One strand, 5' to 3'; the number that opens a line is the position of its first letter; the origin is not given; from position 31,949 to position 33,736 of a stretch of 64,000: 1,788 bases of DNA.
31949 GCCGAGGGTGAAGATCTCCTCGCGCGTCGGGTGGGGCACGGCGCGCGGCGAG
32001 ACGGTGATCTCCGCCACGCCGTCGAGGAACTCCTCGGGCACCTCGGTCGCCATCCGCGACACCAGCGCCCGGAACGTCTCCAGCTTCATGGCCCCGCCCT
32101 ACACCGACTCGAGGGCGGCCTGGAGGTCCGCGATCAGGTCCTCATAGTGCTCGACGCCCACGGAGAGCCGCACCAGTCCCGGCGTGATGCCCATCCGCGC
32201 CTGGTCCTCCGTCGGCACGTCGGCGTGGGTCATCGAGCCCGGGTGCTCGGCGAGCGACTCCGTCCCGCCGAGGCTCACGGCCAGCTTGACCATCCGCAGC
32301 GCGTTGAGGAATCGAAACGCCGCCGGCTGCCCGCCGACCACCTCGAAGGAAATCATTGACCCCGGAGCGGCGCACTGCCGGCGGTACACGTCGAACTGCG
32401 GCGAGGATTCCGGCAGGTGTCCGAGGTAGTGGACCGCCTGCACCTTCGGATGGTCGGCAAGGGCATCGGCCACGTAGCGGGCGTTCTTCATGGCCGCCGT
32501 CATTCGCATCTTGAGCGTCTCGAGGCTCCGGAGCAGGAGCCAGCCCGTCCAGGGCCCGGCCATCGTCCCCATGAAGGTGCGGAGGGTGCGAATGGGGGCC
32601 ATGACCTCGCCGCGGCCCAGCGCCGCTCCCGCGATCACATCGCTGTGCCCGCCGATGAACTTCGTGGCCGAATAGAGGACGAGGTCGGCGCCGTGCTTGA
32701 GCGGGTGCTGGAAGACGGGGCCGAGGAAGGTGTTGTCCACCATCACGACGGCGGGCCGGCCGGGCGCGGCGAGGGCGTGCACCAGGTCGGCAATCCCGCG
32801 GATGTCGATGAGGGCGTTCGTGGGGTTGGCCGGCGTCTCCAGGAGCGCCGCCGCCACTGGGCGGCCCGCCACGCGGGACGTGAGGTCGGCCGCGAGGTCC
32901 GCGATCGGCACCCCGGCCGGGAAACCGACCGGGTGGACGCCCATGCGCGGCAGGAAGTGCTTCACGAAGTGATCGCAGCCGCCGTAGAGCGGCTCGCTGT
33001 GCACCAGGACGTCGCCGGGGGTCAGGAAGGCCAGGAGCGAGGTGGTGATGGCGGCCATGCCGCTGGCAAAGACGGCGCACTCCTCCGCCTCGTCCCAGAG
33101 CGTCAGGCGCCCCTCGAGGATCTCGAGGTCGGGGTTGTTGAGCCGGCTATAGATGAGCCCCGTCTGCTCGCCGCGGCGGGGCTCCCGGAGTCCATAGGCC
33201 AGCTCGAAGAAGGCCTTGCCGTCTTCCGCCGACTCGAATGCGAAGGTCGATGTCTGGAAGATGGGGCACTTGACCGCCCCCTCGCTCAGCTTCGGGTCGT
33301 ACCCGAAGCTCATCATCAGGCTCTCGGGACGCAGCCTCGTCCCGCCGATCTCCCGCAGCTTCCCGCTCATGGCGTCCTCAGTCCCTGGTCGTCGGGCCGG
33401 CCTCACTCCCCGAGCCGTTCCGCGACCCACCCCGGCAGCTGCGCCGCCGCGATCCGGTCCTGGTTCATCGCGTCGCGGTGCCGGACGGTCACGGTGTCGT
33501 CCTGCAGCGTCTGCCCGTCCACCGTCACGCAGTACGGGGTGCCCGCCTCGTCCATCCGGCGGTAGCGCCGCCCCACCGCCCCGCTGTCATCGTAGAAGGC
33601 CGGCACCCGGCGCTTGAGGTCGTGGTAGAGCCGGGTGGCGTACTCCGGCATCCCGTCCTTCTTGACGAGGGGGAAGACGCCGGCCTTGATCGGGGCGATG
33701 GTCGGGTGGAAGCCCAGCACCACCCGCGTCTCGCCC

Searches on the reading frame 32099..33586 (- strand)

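Call 53: search_protein_families(library=pfam, proteins=[window:32099-33586:-], max_evalue=0.0001)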
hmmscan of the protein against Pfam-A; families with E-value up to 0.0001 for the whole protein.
window:32099-33586:- (495 aa): 1 family
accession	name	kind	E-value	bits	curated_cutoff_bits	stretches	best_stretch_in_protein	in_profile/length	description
PF01053.26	Cys_Met_Meta_PP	-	2.8e-106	355.7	27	1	93-493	6-381/381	Cys/Met metabolism PLP-dependent enzyme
